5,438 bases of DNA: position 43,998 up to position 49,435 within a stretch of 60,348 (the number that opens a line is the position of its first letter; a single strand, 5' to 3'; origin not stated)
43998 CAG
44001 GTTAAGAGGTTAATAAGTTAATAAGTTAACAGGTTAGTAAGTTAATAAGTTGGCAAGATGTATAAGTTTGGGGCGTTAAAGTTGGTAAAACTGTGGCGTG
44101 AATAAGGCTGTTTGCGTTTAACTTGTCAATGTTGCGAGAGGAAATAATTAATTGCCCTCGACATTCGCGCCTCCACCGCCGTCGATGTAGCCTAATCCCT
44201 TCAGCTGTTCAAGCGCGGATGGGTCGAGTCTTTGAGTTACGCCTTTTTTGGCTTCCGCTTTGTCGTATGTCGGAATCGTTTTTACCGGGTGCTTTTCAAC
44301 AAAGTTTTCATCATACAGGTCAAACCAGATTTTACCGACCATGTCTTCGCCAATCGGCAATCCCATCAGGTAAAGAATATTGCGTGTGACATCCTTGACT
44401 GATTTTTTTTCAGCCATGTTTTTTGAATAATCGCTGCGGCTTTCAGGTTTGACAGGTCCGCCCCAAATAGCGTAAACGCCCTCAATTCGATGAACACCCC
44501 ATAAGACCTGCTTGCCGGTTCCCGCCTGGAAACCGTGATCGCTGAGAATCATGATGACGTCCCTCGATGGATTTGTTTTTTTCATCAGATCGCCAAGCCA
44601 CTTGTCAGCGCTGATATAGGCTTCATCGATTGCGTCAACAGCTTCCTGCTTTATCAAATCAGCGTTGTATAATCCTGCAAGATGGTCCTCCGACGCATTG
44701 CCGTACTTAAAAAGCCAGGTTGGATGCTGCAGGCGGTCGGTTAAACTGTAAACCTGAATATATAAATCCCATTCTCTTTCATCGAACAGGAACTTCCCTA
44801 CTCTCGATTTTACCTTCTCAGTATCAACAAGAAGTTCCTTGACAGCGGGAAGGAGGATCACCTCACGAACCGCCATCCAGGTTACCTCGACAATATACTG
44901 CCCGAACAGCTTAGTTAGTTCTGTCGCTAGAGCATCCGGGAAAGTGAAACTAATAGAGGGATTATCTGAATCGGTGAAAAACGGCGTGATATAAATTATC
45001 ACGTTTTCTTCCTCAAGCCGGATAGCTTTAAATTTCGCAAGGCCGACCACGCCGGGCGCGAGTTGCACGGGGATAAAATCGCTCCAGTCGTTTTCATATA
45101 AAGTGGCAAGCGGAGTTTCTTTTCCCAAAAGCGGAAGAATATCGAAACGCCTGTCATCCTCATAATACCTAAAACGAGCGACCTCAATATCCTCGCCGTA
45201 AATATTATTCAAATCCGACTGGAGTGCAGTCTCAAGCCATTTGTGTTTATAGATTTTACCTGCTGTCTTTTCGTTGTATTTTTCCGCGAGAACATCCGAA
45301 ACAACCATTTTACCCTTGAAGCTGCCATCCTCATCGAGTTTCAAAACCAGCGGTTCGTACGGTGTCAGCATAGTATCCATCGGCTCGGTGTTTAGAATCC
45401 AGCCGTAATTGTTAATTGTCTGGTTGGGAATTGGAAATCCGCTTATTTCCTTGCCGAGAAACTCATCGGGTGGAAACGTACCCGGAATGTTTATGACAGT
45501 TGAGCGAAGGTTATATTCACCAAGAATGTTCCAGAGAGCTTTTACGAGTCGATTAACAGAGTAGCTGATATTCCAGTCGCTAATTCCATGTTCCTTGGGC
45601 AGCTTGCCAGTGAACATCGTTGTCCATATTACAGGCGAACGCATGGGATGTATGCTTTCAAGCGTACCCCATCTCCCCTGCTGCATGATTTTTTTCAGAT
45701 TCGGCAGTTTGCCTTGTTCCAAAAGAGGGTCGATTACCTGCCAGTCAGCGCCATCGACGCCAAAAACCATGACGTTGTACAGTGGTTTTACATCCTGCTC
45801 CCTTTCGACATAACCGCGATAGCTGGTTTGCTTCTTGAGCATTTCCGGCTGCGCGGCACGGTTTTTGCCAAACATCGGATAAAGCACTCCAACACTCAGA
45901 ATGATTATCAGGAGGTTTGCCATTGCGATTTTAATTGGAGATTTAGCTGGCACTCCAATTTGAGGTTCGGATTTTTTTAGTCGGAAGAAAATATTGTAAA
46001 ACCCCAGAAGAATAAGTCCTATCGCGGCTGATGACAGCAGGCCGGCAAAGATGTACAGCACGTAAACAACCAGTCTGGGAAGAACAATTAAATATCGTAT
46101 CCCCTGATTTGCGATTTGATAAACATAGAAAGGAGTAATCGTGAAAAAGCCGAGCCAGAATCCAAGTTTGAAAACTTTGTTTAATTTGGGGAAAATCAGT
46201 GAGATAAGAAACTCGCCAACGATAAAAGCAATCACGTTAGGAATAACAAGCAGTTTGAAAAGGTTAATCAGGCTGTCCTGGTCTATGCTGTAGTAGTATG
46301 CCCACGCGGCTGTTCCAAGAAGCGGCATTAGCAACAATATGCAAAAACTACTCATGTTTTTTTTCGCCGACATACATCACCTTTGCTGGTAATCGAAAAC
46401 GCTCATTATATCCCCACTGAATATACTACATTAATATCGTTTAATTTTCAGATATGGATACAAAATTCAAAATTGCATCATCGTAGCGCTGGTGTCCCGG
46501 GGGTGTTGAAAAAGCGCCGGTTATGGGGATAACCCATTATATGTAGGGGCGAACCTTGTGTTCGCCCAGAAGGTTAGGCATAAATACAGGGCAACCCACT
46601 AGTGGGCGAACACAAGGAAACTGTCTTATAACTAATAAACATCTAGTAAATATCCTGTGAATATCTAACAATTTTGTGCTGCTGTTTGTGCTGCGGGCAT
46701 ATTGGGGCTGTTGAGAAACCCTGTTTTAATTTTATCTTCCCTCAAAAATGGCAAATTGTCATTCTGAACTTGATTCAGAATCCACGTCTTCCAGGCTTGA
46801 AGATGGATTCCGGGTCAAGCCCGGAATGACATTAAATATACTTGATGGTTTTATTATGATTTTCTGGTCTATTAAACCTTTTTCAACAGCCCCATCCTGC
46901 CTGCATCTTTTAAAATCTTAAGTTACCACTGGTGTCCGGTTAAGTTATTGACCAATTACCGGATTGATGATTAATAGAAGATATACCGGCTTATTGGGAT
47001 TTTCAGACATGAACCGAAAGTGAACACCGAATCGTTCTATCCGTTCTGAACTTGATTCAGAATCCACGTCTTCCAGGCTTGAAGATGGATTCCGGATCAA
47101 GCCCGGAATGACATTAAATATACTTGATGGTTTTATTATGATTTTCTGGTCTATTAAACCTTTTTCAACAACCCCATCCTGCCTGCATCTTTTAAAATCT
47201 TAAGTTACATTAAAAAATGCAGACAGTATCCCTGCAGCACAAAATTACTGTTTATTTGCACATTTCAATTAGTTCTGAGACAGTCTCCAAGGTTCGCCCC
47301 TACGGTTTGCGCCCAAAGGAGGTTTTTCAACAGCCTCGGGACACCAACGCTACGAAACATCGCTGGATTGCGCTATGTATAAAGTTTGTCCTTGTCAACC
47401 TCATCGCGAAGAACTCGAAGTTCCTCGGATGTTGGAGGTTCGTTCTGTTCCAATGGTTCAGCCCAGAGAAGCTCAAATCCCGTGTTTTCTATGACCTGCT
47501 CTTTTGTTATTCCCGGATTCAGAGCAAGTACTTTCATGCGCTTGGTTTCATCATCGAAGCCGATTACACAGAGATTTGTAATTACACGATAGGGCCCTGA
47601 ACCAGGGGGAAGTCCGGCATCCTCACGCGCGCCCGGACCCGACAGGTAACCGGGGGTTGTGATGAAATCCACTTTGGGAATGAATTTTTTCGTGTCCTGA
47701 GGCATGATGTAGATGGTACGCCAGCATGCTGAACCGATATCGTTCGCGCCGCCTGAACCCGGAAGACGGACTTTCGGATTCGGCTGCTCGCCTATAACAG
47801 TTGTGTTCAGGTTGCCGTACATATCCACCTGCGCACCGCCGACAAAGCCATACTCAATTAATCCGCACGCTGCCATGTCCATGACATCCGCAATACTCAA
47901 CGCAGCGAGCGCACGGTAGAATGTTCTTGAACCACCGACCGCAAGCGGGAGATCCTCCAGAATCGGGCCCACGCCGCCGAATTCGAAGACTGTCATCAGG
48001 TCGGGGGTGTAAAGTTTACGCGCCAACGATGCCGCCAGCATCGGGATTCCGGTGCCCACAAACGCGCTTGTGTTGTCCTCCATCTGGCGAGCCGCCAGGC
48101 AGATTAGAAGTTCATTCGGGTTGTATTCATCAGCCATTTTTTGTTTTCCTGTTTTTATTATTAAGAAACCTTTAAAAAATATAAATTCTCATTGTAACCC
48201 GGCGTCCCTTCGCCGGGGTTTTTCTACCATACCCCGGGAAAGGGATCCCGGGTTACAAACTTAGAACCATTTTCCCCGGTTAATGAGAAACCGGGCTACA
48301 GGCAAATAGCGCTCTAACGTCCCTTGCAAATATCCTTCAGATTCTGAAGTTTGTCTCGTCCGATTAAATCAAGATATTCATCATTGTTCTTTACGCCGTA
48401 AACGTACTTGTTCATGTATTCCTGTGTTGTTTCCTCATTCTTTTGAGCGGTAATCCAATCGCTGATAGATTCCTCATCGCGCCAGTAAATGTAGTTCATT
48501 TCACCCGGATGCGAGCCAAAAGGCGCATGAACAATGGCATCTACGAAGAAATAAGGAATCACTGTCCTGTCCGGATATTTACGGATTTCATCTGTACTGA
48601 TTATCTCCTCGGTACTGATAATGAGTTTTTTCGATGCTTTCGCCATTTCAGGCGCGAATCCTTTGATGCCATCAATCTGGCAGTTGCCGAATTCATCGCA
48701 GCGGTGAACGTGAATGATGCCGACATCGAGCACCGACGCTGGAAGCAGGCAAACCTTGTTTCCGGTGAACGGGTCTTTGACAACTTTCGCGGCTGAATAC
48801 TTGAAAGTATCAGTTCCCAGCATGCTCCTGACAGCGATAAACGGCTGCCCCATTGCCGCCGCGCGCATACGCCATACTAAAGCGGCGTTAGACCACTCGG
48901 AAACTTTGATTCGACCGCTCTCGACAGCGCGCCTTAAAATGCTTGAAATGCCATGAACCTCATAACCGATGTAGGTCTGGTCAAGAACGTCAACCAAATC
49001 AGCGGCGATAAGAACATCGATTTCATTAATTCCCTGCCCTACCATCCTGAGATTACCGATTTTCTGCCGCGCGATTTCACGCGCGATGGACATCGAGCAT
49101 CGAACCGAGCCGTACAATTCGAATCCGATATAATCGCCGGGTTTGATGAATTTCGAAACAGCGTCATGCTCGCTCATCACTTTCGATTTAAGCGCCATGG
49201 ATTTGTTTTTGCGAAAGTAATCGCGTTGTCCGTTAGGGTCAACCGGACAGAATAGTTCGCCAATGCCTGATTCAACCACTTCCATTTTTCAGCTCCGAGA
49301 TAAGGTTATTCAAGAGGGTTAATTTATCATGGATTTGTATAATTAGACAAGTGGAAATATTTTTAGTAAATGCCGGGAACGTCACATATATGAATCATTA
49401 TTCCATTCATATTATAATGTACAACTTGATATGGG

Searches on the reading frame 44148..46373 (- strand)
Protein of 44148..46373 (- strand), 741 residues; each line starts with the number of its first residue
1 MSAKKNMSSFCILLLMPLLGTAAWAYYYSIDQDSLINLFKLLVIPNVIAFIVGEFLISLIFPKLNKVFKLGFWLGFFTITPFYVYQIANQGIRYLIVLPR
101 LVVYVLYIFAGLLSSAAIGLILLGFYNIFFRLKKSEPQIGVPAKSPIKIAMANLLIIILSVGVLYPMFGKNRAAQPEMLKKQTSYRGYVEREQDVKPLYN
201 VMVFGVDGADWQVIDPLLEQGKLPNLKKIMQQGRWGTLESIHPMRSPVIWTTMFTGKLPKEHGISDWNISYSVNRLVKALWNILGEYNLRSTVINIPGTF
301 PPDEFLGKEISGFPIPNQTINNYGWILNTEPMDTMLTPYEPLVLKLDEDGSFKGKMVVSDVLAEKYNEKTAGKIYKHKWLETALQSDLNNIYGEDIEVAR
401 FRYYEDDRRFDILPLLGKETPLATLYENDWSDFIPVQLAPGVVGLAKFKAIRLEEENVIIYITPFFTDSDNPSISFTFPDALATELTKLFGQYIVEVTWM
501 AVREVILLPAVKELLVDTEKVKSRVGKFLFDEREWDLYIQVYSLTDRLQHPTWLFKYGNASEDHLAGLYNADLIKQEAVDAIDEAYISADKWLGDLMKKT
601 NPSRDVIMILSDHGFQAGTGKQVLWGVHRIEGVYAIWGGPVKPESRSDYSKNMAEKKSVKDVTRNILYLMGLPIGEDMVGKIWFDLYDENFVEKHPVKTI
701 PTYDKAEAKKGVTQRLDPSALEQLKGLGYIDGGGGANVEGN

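Call 9: search_protein_families(library=pfam, proteins=[window:44148-46373:-], max_evalue=0.01)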
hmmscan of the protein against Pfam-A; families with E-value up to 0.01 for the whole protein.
window:44148-46373:- (741 aa): 1 family
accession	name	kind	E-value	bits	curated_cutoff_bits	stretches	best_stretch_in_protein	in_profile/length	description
PF01663.27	Phosphodiest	-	5.8e-19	69.3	23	2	201-266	1-64/342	Type I phosphodiesterase / nucleotide pyrophosphatase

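Call 37: find_encoding_contigs(protein=window:44148-46373:-, flank=4000, max_places=10)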
Protein window:44148-46373:- (741 aa): 1 contig read that carries it; 1 place shown.
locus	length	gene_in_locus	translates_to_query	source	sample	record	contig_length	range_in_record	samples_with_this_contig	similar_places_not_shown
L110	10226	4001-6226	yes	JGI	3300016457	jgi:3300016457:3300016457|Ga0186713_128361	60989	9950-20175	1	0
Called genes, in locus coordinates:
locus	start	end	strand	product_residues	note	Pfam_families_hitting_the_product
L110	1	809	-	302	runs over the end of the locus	PF01903:CbiX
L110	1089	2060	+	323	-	PF01144:CoA_trans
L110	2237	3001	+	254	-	PF01144:CoA_trans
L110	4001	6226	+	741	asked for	PF01663:Phosphodiest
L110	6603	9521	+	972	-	-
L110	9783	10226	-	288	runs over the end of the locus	-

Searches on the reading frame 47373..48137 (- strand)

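Call 9: search_protein_families(library=pfam, proteins=[window:47373-48137:-], max_evalue=0.01)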
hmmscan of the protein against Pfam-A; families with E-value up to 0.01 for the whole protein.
window:47373-48137:- (254 aa): 1 family
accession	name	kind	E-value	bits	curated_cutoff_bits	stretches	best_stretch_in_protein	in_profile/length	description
PF01144.29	CoA_trans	-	3.3e-26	92.5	23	1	15-218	8-217/217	Coenzyme A transferase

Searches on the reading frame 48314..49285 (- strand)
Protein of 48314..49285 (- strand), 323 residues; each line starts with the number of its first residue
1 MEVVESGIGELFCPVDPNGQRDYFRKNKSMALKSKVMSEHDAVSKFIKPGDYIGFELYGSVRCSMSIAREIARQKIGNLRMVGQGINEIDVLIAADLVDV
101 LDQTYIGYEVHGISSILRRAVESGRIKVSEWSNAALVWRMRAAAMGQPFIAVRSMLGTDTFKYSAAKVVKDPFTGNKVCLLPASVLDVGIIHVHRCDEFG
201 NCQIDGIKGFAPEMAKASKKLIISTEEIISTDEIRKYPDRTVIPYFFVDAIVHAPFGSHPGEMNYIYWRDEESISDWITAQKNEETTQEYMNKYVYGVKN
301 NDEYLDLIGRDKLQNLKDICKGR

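Call 9: search_protein_families(library=pfam, proteins=[window:48314-49285:-], max_evalue=0.01)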
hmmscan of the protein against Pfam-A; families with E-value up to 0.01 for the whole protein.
window:48314-49285:- (323 aa): 1 family
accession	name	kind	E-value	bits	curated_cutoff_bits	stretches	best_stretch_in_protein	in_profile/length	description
PF01144.29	CoA_trans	-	2.6e-25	89.5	23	1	39-253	4-216/217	Coenzyme A transferase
